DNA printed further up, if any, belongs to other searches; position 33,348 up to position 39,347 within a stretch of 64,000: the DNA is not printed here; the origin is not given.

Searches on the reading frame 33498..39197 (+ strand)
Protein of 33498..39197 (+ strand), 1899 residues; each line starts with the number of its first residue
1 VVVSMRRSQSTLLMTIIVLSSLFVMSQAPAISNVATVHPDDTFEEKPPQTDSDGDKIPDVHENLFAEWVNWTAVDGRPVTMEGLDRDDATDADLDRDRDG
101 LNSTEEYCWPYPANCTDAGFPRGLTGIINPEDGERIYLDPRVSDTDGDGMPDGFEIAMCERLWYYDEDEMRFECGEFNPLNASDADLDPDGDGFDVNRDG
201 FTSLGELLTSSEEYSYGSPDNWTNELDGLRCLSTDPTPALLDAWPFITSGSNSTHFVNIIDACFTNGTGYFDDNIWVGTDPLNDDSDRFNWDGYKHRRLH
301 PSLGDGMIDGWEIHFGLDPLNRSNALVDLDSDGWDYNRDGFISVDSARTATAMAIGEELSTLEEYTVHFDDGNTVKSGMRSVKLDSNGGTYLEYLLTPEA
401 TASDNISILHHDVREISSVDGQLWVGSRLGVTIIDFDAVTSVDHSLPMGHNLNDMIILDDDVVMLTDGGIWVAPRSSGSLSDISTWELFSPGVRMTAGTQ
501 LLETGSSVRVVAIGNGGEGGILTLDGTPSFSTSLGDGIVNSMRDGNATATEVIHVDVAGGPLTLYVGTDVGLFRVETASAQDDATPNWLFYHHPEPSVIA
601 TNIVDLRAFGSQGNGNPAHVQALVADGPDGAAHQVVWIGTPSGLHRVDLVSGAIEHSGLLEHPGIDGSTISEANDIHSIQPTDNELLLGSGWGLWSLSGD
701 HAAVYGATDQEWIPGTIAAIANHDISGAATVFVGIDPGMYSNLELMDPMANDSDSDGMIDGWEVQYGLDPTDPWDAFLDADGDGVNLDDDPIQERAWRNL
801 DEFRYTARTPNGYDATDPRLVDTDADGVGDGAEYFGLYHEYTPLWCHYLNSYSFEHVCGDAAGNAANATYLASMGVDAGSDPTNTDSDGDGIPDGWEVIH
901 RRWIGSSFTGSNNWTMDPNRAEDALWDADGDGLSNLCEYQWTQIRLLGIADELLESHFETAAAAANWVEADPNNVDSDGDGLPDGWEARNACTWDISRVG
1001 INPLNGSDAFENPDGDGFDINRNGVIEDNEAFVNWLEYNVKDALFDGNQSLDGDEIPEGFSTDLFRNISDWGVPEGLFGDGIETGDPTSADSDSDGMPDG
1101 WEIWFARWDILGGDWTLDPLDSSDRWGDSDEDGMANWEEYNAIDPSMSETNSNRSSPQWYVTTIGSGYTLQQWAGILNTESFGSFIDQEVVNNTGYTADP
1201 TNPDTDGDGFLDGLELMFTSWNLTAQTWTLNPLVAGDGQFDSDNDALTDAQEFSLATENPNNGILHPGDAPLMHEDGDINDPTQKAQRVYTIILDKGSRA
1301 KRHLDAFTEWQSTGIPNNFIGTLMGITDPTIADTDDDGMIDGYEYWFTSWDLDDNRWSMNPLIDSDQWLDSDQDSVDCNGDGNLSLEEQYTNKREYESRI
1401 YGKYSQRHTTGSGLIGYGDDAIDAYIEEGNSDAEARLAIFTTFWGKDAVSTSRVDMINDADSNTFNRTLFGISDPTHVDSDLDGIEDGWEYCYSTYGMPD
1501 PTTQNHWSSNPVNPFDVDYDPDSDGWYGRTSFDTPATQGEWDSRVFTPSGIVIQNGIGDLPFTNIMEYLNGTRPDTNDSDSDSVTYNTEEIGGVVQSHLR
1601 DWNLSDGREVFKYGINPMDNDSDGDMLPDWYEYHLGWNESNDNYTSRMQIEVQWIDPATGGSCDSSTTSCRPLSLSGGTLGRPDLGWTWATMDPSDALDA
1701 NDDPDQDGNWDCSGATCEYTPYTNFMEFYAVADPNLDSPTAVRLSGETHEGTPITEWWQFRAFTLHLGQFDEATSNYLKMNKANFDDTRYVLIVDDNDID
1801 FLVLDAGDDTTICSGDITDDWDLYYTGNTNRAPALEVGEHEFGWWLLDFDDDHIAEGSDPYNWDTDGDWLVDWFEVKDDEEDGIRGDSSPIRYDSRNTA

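Call 8: search_protein_families(library=pfam, proteins=[window:33498-39197:+], max_evalue=0.001)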
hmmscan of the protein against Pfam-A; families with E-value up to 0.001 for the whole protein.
window:33498-39197:+ (1899 aa): 1 family
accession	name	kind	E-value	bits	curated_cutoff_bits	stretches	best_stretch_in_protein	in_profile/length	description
PF18884.5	TSP3_bac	-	7.6e-07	29.3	25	0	886-900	1-15/22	Bacterial TSP3 repeat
